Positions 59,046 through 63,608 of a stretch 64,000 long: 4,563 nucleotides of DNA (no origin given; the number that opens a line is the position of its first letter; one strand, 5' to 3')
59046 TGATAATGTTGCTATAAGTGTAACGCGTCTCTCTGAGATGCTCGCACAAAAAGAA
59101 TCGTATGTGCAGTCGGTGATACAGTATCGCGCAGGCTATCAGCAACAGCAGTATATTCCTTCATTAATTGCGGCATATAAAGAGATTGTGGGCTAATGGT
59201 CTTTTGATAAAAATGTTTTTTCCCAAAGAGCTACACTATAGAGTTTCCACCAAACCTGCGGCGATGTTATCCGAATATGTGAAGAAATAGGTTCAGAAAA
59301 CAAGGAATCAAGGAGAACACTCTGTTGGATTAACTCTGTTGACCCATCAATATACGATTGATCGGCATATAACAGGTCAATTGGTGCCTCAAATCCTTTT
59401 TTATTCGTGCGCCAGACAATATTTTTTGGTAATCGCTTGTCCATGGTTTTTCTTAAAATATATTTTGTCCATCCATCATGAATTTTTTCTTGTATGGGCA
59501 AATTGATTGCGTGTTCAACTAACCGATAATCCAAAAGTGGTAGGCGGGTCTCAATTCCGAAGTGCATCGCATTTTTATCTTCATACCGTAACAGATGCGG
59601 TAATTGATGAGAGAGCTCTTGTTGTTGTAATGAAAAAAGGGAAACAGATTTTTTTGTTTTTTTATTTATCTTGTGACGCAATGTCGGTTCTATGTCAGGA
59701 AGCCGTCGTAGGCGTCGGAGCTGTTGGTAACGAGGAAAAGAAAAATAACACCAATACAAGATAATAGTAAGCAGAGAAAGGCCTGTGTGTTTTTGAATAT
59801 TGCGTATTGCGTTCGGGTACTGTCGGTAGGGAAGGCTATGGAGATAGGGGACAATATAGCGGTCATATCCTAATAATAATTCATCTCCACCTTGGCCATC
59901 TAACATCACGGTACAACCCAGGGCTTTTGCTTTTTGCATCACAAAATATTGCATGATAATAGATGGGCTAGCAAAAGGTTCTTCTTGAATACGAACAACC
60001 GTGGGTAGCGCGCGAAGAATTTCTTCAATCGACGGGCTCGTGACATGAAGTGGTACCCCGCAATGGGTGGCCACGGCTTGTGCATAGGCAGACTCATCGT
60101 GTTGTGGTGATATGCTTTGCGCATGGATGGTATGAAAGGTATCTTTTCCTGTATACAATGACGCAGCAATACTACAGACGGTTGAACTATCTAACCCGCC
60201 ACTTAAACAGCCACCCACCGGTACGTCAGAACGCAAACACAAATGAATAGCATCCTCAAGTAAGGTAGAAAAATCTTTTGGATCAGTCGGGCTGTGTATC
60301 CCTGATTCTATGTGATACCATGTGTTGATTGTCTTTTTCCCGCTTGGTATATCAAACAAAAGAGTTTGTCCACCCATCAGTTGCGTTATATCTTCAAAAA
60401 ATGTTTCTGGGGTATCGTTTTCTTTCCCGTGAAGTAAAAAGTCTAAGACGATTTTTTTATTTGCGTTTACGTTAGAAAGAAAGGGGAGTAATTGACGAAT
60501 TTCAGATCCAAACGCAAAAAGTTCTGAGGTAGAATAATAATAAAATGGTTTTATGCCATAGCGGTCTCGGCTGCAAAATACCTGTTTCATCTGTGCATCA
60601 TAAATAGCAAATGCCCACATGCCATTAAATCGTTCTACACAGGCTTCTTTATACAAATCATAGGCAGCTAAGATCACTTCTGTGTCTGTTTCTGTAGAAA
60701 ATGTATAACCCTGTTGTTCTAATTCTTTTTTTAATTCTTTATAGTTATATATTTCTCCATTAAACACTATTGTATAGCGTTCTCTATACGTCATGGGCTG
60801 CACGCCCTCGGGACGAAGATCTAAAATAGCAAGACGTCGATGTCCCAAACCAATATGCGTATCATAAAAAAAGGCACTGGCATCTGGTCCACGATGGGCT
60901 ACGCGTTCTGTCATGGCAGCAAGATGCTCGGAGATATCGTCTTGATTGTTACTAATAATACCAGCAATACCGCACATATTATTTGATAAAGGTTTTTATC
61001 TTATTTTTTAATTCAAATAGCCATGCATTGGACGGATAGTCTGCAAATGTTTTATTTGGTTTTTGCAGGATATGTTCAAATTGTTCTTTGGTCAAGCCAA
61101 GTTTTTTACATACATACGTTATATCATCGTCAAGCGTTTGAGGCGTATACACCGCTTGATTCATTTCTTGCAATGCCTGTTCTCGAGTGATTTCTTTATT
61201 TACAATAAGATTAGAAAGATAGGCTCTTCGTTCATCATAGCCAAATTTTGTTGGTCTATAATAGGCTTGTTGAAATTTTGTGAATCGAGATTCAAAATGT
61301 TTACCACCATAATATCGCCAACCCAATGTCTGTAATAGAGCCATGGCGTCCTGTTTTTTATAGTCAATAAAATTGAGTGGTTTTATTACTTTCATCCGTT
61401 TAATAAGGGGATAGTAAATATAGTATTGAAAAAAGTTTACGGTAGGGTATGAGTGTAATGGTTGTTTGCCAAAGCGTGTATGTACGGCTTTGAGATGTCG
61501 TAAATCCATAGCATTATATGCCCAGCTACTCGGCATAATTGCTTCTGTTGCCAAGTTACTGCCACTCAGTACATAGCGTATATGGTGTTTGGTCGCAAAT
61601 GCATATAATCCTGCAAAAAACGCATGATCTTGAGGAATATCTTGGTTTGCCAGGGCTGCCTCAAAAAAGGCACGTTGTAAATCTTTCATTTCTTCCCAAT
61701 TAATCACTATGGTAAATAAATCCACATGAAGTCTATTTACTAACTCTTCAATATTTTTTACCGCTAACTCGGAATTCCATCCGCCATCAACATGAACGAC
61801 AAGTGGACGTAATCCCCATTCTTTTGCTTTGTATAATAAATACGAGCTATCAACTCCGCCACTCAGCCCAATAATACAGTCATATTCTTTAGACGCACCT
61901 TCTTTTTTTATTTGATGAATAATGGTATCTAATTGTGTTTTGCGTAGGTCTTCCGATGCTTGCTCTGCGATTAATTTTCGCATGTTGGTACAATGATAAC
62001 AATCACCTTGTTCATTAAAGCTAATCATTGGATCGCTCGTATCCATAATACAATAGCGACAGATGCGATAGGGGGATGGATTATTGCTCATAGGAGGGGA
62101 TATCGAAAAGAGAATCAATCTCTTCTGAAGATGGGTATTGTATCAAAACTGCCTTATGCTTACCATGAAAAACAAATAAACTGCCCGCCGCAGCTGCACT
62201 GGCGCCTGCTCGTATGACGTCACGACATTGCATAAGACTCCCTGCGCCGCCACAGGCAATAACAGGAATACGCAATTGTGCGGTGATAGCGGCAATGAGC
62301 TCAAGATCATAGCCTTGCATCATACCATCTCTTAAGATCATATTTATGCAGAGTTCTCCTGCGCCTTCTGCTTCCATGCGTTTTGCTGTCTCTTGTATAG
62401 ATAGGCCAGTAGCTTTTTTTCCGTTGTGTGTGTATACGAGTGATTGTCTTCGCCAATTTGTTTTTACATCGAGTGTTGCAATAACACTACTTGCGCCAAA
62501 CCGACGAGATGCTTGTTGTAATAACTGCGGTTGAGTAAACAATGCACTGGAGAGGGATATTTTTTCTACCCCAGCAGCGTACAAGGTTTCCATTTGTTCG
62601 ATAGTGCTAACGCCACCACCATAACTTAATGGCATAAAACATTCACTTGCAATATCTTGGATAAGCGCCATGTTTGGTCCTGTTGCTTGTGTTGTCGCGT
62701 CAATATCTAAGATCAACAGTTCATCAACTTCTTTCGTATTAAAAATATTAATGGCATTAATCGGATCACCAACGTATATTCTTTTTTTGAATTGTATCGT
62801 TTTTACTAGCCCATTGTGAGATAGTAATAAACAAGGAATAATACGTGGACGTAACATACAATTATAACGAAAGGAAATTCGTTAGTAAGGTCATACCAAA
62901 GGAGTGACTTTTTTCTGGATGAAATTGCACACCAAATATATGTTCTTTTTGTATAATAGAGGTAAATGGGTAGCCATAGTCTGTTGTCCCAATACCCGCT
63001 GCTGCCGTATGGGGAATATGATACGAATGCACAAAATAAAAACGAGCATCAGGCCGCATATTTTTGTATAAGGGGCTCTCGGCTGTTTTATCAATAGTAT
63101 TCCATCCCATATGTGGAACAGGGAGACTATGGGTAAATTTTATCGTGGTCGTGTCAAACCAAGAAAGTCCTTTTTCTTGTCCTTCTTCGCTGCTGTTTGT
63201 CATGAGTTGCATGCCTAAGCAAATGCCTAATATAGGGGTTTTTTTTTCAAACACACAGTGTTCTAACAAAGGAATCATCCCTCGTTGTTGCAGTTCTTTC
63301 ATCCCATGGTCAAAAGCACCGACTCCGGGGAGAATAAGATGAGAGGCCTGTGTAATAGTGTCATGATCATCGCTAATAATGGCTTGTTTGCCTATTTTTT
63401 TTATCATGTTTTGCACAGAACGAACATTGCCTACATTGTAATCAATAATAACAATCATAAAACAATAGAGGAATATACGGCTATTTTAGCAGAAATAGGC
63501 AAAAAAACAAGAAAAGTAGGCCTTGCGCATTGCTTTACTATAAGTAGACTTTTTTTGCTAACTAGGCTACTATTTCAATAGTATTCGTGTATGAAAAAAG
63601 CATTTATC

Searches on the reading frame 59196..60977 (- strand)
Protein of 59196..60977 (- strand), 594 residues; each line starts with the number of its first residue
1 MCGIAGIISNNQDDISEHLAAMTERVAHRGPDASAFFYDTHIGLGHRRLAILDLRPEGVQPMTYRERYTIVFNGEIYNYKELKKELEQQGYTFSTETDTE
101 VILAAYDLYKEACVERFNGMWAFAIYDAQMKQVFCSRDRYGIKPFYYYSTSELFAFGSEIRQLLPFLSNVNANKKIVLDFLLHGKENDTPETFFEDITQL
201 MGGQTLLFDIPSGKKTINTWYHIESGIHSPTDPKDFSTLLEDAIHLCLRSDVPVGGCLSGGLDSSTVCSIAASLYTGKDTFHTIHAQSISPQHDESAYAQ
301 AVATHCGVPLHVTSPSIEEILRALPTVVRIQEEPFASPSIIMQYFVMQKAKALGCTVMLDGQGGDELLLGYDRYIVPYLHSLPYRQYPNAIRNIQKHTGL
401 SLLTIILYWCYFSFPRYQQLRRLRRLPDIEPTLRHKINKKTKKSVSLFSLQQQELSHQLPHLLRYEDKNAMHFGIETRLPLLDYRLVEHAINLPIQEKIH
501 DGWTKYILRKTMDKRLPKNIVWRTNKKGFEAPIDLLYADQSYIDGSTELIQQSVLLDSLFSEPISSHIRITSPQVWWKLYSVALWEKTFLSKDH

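Call 72: search_protein_families(library=pfam, proteins=[window:59196-60977:-], max_evalue=0.001)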
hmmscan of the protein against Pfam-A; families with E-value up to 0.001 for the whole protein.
window:59196-60977:- (594 aa): 5 families
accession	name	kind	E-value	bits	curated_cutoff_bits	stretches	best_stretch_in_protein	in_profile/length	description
PF00733.27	Asn_synthase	-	2.4e-68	231.8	21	1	237-552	3-310/354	Asparagine synthase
PF13537.11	GATase_7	-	3.1e-44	150.4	25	1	46-164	1-122/123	Glutamine amidotransferase domain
PF13522.11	GATase_6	-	4e-40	137.3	27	1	31-159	1-130/130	Glutamine amidotransferase domain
PF12481.13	DUF3700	-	0.00055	19.9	27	1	71-150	80-162/228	Aluminium induced protein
PF02540.23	NAD_synthase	-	0.00059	19.5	21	1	248-329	17-93/242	NAD synthase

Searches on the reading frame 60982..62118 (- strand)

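Call 72: search_protein_families(library=pfam, proteins=[window:60982-62118:-], max_evalue=0.001)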
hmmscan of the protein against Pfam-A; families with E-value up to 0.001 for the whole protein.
window:60982-62118:- (379 aa): 1 family
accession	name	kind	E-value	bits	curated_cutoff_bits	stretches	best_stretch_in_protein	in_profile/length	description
PF01171.26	ATP_bind_3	-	4e-05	23.9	27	1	81-144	2-71/182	PP-loop family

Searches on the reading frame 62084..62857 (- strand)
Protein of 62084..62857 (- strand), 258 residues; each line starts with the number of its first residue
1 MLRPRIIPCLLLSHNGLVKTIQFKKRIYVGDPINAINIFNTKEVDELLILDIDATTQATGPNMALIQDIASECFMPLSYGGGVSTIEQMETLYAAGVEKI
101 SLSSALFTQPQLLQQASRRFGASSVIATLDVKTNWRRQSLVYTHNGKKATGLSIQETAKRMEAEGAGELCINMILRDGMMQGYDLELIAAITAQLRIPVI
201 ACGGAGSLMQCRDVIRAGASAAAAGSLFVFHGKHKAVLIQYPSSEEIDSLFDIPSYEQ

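Call 72: search_protein_families(library=pfam, proteins=[window:62084-62857:-], max_evalue=0.001)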
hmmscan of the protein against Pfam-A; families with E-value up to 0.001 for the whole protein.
window:62084-62857:- (258 aa): 4 families
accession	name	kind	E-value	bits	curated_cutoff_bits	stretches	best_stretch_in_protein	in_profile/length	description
PF00977.27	His_biosynth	-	7e-56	189.7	23.6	1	5-231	1-224/228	Histidine biosynthesis protein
PF02581.23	TMP-TENI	-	6.6e-05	22.8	27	0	181-224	134-176/180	Thiamine monophosphate synthase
PF01180.27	DHO_dh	-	6.8e-05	22.6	27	1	185-236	227-280/291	Dihydroorotate dehydrogenase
PF03060.21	NMO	-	0.00024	21.1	28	0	157-230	148-227/331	Nitronate monooxygenase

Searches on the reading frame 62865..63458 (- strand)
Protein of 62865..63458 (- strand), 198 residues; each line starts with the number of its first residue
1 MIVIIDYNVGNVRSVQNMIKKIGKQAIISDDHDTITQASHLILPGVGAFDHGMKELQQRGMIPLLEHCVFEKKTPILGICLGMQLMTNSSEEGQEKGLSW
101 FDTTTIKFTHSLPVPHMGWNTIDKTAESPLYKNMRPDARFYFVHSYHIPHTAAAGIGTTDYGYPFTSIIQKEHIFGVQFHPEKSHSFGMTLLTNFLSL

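Call 72: search_protein_families(library=pfam, proteins=[window:62865-63458:-], max_evalue=0.001)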
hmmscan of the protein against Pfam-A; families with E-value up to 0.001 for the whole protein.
window:62865-63458:- (198 aa): 4 families
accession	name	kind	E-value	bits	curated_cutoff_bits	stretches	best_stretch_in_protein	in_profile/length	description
PF00117.34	GATase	-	4.2e-21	75.9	22.8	1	3-196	1-187/190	Glutamine amidotransferase class-I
PF01174.25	SNO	-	5.7e-06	26.8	27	1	10-101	6-96/188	SNO glutamine amidotransferase family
PF07722.19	Peptidase_C26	-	5.7e-06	26.7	20.5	0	63-87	96-119/219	Peptidase C26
PF07685.20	GATase_3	-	0.00068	19.7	27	1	27-105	28-115/196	CobB/CobQ-like glutamine amidotransferase domain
